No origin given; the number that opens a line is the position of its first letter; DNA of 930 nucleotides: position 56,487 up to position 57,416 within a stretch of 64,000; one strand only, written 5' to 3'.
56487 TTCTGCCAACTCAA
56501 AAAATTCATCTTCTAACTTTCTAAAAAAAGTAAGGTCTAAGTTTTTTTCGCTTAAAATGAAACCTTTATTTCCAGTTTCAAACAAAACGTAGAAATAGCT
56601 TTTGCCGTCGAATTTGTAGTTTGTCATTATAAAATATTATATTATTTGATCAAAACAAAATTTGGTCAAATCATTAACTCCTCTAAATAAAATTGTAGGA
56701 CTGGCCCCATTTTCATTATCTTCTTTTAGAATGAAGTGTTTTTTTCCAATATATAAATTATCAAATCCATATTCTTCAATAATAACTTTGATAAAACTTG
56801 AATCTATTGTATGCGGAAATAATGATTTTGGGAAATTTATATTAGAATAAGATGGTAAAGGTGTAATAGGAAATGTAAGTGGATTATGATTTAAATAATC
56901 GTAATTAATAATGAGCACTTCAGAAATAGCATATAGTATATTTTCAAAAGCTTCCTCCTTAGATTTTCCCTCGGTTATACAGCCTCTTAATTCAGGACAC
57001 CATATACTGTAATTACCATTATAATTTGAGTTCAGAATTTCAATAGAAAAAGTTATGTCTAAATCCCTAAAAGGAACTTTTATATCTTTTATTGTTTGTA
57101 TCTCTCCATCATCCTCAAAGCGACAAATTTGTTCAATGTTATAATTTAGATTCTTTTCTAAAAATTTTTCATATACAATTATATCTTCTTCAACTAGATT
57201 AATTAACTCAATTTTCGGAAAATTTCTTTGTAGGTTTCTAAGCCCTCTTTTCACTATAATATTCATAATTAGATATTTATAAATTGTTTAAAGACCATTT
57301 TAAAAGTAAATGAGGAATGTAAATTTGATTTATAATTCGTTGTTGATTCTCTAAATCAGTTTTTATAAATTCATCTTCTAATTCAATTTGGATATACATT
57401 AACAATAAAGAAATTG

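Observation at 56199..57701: AT-rich three-gene operon whose middle protein looks like a fused HicB antitoxin domain plus HicA-like toxin domain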

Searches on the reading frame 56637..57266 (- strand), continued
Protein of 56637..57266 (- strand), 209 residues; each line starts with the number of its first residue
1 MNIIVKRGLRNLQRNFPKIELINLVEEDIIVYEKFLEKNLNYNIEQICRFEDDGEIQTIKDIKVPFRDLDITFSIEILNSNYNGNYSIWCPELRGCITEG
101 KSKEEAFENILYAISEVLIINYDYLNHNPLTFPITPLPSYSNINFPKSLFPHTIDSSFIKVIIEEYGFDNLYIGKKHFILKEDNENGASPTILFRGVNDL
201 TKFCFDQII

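Call 42: fold_search(model_id=the predicted structure, library=pdb)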
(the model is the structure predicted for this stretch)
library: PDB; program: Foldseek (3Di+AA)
matches with E <= 10: 291; with E <= 0.001: 0
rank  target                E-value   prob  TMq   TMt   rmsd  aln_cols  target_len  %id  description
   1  7oyc_C2               3.7e-01  0.04  0.11  0.11  15.5       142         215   12  Cryo-EM structure of the Xenopus egg 80S ribosome (released 2022-07-20)
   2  5x8r_y                5.9e-01  0.08  0.15  0.28  15.2       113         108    8  Structure of the 30S small subunit of chloroplast ribosome from spinach (released 2017-06-07)
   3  2dsy_B                7.0e-01  0.72  0.22  0.57   1.8        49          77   22  Crystal structure of TTHA0281 from thermus thermophilus HB8 (released 2007-03-27)
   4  2dsy_D                7.4e-01  0.28  0.19  0.46  10.4        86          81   17  Crystal structure of TTHA0281 from thermus thermophilus HB8 (released 2007-03-27)
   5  4bht_D                8.9e-01  0.07  0.12  0.06  15.4        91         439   11  Structural Determinants of Cofactor Specificity and Domain Flexibility in Bacterial Glutamate Dehydrogenases (released 2013-06-19)
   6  7cpu_SC               8.9e-01  0.04  0.10  0.10  13.0        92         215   15  Cryo-EM structure of 80S ribosome from mouse kidney (released 2022-02-02)
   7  4v6x_AC               8.9e-01  0.04  0.12  0.11  14.4       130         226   12  Structure of the human 80S ribosome (released 2014-07-09)
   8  8b4h_C                8.9e-01  0.03  0.13  0.09  18.0       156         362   14  IstA transposase cleaved donor complex (released 2023-05-03)
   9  4fcc_A                9.4e-01  0.06  0.12  0.06  15.4        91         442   11  Glutamate dehydrogenase from E. coli (released 2012-09-26)
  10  7b9v_w                9.4e-01  0.04  0.13  0.07  25.5       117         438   10  Yeast C complex spliceosome at 2.8 Angstrom resolution with Prp18/Slu7 bound (released 2021-03-10)
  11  7d3e_B                1.0e+00  0.08  0.13  0.11  19.2        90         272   11  Cryo-EM structure of human DUOX1-DUOXA1 in low-calcium state (released 2020-12-09)
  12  8e0e_A                1.0e+00  0.06  0.13  0.09  11.1        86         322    7  nbF3:CaV beta subunit 2a complex (released 2023-01-18)
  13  6wxu_B                1.0e+00  0.06  0.13  0.10  20.5        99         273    8  CryoEM structure of mouse DUOX1-DUOXA1 complex in the dimer-of-dimer state (released 2020-09-02)
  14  7z18_A                1.0e+00  0.03  0.14  0.19  16.6       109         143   11  E. coli C-P lyase bound to a PhnK ABC dimer and ATP (released 2022-05-25)
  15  3sbo_F                1.1e+00  0.06  0.12  0.06  15.4        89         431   10  Structure of E.coli GDH from native source (released 2012-03-21)
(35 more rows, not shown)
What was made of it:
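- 56895..57101 (-): B residues 56-124: HicB N-terminal (UPF0150 / RNase-H-like) antitoxin domain. Foldseek local superposition on 2dsy_B (1.8 A over 49 columns) and on 6g1c_V HicB-N (2.2 A over 51 columns, 27% identity) (call 42).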

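Call 43: fold_search(model_id=the predicted structure, library=viral)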
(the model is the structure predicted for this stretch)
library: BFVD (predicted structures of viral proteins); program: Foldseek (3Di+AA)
matches with E <= 10: 576; with E <= 0.001: 0
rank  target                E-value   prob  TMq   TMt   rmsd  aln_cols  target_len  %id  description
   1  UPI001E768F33         5.7e-02  0.54  0.21  0.26  12.9       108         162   11  (no name look-up for this kind of identifier)
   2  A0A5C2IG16            6.1e-02  0.33  0.27  0.25  15.8       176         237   11  (no name in the UniProt tables at hand)
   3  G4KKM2                6.5e-02  0.95  0.22  0.44   2.9        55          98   29  (no name in the UniProt tables at hand)
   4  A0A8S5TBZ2            7.7e-02  0.66  0.25  0.32  12.3       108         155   12  Uncharacterized protein [Siphoviridae sp. ctNZc11]
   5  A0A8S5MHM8            1.1e-01  0.14  0.14  0.24  11.9        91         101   16  Uncharacterized protein [Siphoviridae sp. ctvyM23]
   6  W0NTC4                1.5e-01  0.10  0.17  0.10  17.4       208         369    7  2b protein [Tobacco rattle virus]
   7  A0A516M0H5            1.9e-01  0.21  0.17  0.08  13.6       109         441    8  (no name in the UniProt tables at hand)
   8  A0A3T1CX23            2.0e-01  0.47  0.29  0.29   5.2       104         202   12  Uncharacterized protein [Acanthamoeba castellanii medusavirus J1]
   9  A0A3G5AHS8            2.0e-01  0.10  0.16  0.17  16.8       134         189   19  Uncharacterized protein [Solivirus sp.]
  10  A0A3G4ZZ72            2.2e-01  0.05  0.11  0.09  17.5       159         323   14  Uncharacterized protein [Gaeavirus sp.]
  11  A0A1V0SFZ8            2.4e-01  0.51  0.25  0.46   6.8        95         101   14  Uncharacterized protein [Hokovirus HKV1]
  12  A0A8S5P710            2.5e-01  0.30  0.24  0.29  16.9        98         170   21  Putative nuclease of the RNAse H fold, HicB family [Siphoviridae sp. ct8Hx23]
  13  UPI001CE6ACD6         3.0e-01  0.28  0.25  0.38   6.1       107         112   10  (no name look-up for this kind of identifier)
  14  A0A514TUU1            3.2e-01  0.21  0.22  0.31   7.8       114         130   12  Uncharacterized protein [Aeromonas phage PS1]
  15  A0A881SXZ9            3.2e-01  0.09  0.16  0.18  15.8       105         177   17  DsRNA binding PKR inhibitor protein [Swinepox virus]
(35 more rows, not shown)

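Call 47: search_solved_structures(query=A4, max_evalue=1, show_alignments=5)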
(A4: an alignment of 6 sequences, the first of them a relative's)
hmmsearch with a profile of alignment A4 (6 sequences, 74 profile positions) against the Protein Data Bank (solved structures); distinct sequences matched with E-value up to 1: 7.
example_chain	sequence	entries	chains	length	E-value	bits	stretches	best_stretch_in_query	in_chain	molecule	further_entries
9svk_A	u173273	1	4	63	3.3e-07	33.4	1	8-61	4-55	Toxin-antitoxin system, toxin component, HicA family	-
1whz_A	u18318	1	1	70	4.8e-06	29.7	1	11-73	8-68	Hypothetical protein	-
4c26_A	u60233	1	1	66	1.3e-05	28.2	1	8-65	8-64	HICA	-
6g26_E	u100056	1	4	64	8e-05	25.7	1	9-65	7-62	HicA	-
3b5k_A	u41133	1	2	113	0.14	15.4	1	24-58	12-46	Interleukin-5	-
36ax_R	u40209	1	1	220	0.38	14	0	23-73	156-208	Probable 26S proteasome regulatory subunit p27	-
4o06_A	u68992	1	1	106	0.47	13.7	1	23-73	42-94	Probable 26S proteasome regulatory subunit p27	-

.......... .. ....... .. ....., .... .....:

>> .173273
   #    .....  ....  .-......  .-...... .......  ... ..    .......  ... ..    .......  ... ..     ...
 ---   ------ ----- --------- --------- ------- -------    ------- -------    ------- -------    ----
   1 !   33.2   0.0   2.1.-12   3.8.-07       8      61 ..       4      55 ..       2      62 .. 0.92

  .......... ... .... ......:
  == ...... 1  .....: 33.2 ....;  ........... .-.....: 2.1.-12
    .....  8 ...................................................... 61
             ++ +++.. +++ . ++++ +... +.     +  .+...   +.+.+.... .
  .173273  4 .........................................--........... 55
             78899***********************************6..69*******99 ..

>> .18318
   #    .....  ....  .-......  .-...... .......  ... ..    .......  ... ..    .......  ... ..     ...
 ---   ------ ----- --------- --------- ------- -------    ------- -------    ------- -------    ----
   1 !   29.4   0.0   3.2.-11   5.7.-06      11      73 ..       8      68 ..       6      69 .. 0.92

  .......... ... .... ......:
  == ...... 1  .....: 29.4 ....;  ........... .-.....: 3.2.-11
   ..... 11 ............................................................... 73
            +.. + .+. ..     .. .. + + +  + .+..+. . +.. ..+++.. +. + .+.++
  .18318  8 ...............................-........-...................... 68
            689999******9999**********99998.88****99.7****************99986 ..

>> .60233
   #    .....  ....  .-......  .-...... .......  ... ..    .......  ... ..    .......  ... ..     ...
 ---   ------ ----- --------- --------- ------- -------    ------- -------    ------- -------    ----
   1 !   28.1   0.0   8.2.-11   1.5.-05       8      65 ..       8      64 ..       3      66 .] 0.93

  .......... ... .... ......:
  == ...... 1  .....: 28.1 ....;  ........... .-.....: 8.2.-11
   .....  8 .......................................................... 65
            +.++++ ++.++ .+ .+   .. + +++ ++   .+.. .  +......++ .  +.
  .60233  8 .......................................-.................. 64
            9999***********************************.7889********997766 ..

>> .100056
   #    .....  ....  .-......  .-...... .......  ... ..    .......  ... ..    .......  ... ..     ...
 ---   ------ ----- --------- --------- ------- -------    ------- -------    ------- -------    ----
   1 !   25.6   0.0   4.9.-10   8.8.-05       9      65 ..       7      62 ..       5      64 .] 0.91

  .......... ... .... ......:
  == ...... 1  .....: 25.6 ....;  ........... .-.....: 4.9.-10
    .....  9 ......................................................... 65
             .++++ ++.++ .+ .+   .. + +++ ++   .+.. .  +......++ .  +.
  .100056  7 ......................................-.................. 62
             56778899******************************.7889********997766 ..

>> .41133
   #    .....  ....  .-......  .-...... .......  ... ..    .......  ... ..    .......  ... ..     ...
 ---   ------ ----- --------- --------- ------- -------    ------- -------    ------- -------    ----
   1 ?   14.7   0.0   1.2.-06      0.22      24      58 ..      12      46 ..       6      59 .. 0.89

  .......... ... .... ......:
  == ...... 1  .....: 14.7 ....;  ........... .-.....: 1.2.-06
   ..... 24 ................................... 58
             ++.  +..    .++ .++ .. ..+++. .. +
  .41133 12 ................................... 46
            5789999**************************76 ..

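Call 48: search_protein_families(library=pfam, proteins=[L015:6213-6434:+, L015:5992-6213:+], max_evalue=0.01)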
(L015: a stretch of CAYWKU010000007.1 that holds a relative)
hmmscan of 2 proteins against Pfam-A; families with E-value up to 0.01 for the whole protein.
L015:6213-6434:+ (74 aa): 1 family
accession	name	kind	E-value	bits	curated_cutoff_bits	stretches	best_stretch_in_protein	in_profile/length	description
PF07927.17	HicA_toxin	-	4.1e-17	62.5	27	1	10-66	1-57/58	HicA toxin of bacterial toxin-antitoxin,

L015:5992-6213:+ (74 aa): 2 families
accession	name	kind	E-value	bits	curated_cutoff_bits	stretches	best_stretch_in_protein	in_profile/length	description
PF15919.11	HicB_lk_antitox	-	1e-10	42.2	27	1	12-56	3-46/123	HicB_like antitoxin of bacterial toxin-antitoxin system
PF24113.1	DUF7387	-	0.0028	18.4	27.9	1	32-56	32-56/85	Family of unknown function (DUF7387)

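Call 51: find_encoding_contigs(protein=P0022, flank=5000, max_places=3)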
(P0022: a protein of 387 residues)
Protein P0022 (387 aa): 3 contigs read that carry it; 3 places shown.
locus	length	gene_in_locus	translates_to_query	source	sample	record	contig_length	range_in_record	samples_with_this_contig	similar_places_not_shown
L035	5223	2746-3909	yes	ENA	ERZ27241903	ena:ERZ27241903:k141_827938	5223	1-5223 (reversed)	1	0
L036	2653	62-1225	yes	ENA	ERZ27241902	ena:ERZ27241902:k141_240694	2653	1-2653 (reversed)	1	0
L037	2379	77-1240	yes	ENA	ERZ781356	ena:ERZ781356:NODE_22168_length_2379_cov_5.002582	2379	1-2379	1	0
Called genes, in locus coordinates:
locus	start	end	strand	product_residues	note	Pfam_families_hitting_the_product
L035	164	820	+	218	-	PF25302:NADase_transloc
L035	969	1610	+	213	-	-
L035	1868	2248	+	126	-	-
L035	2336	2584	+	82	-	-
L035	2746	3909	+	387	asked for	PF07661:MORN_2 (faint)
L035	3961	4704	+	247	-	-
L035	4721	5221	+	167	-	?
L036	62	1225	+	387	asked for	PF07661:MORN_2 (faint)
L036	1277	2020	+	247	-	-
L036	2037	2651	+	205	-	?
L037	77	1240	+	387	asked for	PF07661:MORN_2 (faint)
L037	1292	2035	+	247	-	-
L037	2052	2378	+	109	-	?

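Call 52: find_encoding_contigs(protein=P0027, flank=5000, max_places=3)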
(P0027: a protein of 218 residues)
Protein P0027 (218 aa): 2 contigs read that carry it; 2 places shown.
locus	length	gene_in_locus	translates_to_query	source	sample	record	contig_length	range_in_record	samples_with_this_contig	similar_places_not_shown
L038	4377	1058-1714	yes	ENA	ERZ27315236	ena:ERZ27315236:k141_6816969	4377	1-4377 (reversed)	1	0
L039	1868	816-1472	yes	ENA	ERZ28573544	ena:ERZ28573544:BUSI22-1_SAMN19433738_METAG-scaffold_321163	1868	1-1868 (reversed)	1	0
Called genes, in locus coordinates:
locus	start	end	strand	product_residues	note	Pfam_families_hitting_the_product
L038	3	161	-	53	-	?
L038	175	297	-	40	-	-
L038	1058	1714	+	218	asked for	-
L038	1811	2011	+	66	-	-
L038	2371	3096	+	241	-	PF12569:NatA_aux_su (weak), PF00515:TPR_1 (faint), PF07719:TPR_2 (faint), PF13181:TPR_8 (faint), PF13371:TPR_9 (faint), PF13414:TPR_11 (faint), PF13424:TPR_12 (faint), PF13431:TPR_17 (faint), +1 more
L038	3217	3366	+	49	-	-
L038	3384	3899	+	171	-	-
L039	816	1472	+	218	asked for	-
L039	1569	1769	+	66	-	-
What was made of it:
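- On Fused hicBA (Gerdes Class 12): A distant relative is solitary (L038, call 52).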

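Call 58: list_cluster_members(proteins=[P0002, P0004, P0010])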
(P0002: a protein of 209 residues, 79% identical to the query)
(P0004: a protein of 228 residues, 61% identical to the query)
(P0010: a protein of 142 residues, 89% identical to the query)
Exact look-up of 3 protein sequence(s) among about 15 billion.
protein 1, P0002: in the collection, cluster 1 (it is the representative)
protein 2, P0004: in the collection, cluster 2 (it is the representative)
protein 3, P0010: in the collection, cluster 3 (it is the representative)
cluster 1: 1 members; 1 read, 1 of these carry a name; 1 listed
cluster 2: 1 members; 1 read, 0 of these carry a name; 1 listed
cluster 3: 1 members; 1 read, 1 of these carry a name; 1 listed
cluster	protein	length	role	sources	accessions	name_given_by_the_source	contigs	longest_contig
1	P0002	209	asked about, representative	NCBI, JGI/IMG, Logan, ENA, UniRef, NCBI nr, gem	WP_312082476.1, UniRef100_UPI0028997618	type II toxin-antitoxin system HicB family antitoxin [Epilithonimonas hominis] | type II toxin-antitoxin system HicB family antitoxin n=1 Tax=Epilithonimonas hominis ... | hypothetical protein [Epilithonimonas hominis]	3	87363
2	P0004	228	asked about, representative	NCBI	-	-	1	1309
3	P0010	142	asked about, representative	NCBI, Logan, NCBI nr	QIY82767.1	hypothetical protein HER18_04045 [Chryseobacterium sp. NEB161]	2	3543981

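Call 63: search_dna_similar(query=window:56637-57266:-, collection=phages, mode=protein, max_evalue=0.01, max_rows=10)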
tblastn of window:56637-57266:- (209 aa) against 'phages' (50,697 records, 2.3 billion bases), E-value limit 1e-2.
No match.

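Call 67: find_related_loci(query=A1, collection=viral_contigs, flank=5000)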
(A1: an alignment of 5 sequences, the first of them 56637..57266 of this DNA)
Query A1 (209 aa) in viral_contigs; peptide patterns used: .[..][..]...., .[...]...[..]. (x = any residue, [..] = any of these).
201 stretches matched a pattern, but none encodes a relative of the query by tblastn (E <= 1e-3).

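Call 68: search_dna_similar(query=window:56637-57266:-, collection=plasmids, mode=protein, max_evalue=0.01, max_rows=10)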
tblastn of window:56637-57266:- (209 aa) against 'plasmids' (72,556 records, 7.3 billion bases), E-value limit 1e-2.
Records with a match: 1; places in all: 1; records where one place covers at least 80% of the query: 0.
Best place of each record, by identity: <60% 1.
By first word of the organism name: Anabaena 1.
By predicted mobility (MOB-suite, as given by PLSDB): conjugative 1.
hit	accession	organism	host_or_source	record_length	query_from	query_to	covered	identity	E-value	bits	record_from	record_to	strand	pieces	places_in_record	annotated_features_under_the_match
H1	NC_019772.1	Anabaena cylindrica PCC 7122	water, most likely pond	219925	83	115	16%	54.5%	2e-4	49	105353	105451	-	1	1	type II toxin-antitoxin system HicB family antitoxin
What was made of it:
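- Tried and rejected: B's only plasmid hit is a canonical Anabaena HicB (call 68).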

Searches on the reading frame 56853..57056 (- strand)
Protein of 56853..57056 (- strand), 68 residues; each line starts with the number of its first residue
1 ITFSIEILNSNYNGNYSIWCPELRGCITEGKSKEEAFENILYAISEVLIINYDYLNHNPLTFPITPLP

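Call 15: search_protein_families(library=pfam, proteins=[window:56853-57056:-], max_evalue=10)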
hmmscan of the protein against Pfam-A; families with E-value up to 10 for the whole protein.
seq(68 aa): 2 families
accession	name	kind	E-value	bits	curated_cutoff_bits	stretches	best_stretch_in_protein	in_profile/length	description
PF15919.11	HicB_lk_antitox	-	0.0028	18.3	27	1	11-46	8-43/123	HicB_like antitoxin of bacterial toxin-antitoxin system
PF08972.17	DUF1902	-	0.012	16.1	22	1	12-63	8-61/74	Domain of unknown function (DUF1902)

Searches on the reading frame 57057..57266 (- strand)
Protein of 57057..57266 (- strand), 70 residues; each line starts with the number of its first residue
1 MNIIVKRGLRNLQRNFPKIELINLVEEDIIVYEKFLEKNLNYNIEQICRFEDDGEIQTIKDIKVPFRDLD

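Call 15: search_protein_families(library=pfam, proteins=[window:57057-57266:-], max_evalue=10)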
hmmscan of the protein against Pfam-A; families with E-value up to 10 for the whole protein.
seq(70 aa): 1 family
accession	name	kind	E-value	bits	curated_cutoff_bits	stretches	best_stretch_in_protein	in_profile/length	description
PF07288.16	RpoY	-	0.051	14.1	25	2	17-34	42-59/68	RNA polymerase epsilon subunit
